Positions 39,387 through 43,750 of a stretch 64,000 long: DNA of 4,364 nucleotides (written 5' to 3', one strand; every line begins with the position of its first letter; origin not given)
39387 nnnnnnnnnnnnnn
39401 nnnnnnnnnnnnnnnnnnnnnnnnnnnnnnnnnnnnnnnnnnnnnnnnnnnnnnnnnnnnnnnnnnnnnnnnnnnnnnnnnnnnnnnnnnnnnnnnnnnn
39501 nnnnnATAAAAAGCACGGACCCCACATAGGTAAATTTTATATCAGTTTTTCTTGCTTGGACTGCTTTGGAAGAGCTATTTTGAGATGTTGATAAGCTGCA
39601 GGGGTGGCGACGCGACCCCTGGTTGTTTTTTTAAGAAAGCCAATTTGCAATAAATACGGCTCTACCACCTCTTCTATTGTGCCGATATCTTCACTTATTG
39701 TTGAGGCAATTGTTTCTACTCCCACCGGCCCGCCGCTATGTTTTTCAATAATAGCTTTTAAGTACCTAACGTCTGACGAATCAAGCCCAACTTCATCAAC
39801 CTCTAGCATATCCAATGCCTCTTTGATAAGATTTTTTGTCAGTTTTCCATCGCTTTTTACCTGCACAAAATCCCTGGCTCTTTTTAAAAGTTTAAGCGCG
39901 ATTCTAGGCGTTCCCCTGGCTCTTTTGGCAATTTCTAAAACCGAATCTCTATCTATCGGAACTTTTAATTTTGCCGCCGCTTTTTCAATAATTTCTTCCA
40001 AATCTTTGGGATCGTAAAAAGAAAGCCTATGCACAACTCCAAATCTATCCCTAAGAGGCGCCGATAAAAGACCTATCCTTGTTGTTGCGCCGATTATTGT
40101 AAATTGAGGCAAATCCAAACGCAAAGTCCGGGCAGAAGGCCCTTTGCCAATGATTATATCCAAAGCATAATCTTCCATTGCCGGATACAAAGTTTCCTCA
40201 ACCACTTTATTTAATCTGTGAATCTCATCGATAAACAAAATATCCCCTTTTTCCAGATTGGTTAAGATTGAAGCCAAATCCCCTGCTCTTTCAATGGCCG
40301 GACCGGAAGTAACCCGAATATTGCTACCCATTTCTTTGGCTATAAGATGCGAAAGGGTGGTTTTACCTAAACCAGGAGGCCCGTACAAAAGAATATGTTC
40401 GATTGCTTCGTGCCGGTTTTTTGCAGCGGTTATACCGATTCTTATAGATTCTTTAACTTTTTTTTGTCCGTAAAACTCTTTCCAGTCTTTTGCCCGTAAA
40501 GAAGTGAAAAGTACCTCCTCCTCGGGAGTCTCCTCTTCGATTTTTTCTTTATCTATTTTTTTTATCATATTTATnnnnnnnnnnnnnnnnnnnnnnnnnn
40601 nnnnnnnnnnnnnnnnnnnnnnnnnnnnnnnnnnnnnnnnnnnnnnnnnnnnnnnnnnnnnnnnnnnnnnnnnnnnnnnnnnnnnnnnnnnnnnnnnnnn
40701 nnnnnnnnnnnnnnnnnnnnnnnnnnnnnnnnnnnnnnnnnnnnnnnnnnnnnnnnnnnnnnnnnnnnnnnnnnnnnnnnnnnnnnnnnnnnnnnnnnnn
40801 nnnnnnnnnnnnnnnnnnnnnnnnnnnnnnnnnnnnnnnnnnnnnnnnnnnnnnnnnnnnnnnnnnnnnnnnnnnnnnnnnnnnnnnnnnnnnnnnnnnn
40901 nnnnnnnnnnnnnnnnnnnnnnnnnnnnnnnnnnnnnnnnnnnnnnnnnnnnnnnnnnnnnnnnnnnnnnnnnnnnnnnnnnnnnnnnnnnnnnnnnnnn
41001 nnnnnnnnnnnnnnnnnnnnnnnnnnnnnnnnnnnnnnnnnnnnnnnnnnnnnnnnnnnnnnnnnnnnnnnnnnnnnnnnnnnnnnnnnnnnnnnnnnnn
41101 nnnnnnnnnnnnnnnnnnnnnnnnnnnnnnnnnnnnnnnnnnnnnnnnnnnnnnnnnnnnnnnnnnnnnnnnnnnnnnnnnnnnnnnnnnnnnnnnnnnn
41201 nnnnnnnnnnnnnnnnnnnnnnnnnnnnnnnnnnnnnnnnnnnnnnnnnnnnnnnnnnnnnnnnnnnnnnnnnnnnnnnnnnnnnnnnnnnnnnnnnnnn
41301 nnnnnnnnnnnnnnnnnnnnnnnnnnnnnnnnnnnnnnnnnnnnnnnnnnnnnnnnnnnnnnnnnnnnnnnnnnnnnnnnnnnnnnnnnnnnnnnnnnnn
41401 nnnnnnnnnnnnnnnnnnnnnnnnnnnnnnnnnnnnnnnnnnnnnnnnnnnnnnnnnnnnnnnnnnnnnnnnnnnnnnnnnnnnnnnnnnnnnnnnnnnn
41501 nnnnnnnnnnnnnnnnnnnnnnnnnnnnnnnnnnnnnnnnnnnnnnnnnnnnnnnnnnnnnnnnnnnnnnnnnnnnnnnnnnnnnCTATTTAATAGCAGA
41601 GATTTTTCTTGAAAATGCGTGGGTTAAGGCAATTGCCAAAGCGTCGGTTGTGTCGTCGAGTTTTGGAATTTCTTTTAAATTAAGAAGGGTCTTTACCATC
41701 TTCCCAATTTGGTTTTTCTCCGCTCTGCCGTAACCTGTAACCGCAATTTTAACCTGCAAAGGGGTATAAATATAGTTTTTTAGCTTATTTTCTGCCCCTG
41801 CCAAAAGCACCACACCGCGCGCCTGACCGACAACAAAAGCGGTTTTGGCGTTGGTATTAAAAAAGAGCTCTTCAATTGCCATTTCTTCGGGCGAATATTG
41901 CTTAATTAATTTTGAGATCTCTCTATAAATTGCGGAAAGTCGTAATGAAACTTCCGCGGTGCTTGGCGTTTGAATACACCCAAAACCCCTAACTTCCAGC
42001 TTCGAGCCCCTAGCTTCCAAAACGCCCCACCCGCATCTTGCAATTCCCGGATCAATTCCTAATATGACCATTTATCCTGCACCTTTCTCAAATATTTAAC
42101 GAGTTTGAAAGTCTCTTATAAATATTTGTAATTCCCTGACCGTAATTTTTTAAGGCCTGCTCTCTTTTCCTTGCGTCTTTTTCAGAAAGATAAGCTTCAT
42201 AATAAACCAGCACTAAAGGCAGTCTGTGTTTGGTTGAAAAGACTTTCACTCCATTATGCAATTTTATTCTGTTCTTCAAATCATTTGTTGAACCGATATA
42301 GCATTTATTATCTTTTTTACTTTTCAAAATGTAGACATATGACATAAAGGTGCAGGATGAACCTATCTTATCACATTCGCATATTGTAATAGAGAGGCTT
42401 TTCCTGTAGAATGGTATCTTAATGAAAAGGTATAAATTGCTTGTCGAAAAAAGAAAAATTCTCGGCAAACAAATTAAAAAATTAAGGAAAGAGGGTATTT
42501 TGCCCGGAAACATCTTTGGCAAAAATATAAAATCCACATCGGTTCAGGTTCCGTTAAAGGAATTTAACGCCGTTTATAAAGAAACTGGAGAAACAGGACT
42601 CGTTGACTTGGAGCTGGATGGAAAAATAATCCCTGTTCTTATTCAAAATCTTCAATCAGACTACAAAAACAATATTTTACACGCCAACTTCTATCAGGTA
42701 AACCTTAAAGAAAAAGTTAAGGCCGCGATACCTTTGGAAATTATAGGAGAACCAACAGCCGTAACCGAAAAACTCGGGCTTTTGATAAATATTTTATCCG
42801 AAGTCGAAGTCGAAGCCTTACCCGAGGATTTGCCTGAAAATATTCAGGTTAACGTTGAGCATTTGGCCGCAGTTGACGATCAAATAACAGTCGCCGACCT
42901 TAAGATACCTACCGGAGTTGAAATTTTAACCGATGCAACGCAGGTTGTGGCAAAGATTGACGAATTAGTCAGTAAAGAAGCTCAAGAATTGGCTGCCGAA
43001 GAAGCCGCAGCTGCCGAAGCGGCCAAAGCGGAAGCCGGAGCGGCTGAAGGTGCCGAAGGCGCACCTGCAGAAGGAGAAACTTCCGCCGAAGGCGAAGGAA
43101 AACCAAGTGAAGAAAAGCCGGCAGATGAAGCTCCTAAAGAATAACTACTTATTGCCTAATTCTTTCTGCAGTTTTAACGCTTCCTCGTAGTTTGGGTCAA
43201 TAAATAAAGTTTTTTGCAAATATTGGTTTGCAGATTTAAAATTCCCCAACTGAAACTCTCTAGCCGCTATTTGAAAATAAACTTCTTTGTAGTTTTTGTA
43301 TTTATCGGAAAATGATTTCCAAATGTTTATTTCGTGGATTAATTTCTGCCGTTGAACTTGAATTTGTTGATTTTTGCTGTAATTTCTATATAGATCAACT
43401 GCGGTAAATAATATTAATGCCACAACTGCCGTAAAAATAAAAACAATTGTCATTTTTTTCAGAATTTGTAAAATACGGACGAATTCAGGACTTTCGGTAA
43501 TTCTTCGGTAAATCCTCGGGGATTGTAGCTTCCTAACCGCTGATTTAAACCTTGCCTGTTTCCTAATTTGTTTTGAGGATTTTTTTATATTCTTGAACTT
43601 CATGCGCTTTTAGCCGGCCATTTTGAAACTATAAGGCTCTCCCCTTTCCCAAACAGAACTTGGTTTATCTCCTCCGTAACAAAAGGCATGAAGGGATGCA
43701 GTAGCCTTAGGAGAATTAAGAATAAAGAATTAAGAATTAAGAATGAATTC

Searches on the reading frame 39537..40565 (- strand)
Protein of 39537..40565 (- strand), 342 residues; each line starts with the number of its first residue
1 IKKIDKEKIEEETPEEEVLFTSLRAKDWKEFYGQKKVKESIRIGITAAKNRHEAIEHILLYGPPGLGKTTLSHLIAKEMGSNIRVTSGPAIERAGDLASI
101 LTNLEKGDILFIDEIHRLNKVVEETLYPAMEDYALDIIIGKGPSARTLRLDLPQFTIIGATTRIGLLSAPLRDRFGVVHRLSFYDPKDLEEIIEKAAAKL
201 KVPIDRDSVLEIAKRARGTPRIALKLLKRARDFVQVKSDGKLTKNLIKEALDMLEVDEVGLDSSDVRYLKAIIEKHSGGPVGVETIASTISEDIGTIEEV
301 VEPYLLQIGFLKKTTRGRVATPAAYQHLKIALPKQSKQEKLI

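Call 19: search_protein_families(library=pfam, proteins=[window:39537-40565:-], max_evalue=0.001)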
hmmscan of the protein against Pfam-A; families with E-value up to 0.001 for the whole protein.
window:39537-40565:- (342 aa): 13 families
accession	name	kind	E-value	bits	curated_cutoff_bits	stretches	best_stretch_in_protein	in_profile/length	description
PF05496.18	RuvB_N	-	2.1e-77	258.7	27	1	23-181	1-159/159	Holliday junction DNA helicase RuvB P-loop domain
PF17864.7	AAA_lid_4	-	8.8e-28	96.3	27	1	184-257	1-74/74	RuvB AAA lid domain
PF05491.19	RuvB_C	-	1e-25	89.9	24.7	1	258-329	1-72/72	RuvB C-terminal winged helix domain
PF00004.35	AAA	-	7.2e-21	75.4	21.2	1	58-178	1-126/131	ATPase family associated with various cellular activities (AAA)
PF07728.20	AAA_5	-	7e-11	42.7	22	1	57-175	1-139/139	AAA domain (dynein-related subfamily)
PF01078.27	Mg_chelatase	-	4.4e-05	23.4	20.3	0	27-75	1-42/207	Magnesium chelatase, subunit ChlI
PF13173.12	AAA_14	-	7.5e-05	23.2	27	1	58-125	5-81/129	AAA domain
PF06068.19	TIP49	-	0.00012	21.9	23.8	1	29-86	24-81/347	TIP49 P-loop domain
PF00493.29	MCM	-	0.00014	21.5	23.3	0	16-135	11-150/224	MCM P-loop domain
PF13191.12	AAA_16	-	0.00016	22.6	32.6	0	51-93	21-63/167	AAA ATPase domain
PF05673.19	DUF815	-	0.00018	21.2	23.8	0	27-114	26-115/249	Protein of unknown function (DUF815)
PF00910.28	RNA_helicase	-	0.00059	20.7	21.5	0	58-121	1-64/105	RNA helicase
PF00931.28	NB-ARC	-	0.00075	19.3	23.5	0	53-78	16-41/248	NB-ARC domain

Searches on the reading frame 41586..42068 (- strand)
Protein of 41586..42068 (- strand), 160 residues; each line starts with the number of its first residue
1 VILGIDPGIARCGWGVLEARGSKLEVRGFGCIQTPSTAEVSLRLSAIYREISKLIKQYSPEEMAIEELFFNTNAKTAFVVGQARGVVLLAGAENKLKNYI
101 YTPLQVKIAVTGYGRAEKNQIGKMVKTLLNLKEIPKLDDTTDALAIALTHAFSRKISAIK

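Call 19: search_protein_families(library=pfam, proteins=[window:41586-42068:-], max_evalue=0.001)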
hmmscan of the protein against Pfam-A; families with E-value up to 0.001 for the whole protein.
window:41586-42068:- (160 aa): 1 family
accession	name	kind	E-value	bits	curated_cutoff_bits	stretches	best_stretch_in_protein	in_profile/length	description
PF02075.23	RuvC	-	9.2e-51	172.1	22.2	1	2-150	1-148/148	Crossover junction endodeoxyribonuclease RuvC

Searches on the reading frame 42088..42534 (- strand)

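Call 19: search_protein_families(library=pfam, proteins=[window:42088-42534:-], max_evalue=0.001)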
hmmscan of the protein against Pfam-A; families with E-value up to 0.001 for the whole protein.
window:42088-42534:- (148 aa): 1 family
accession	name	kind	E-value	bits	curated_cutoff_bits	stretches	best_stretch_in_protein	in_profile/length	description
PF01541.30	GIY-YIG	-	7e-15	55.5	22.6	1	64-130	1-70/78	GIY-YIG catalytic domain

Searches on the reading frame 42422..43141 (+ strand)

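Call 19: search_protein_families(library=pfam, proteins=[window:42422-43141:+], max_evalue=0.001)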
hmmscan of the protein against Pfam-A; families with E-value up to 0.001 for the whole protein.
window:42422-43141:+ (240 aa): 2 families
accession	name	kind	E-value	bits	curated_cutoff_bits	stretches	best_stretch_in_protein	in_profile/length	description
PF14693.11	Ribosomal_TL5_C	-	2.2e-19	70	27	1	98-180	1-81/84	Ribosomal protein TL5, C-terminal domain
PF01386.24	Ribosomal_L25p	-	5.8e-15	56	23.6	1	8-90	3-82/82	Ribosomal L25p family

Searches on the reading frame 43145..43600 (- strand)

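Call 19: search_protein_families(library=pfam, proteins=[window:43145-43600:-], max_evalue=0.001)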
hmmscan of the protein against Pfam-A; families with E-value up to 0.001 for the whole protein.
window:43145-43600:- (151 aa): 2 families
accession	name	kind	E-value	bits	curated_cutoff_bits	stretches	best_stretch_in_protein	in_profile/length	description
PF14853.12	Fis1_TPR_C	-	0.0006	20.4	25.3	0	106-147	2-43/53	Fis1 C-terminal tetratricopeptide repeat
PF07719.23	TPR_2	-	0.00072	19.9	27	0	106-138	2-34/34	Tetratricopeptide repeat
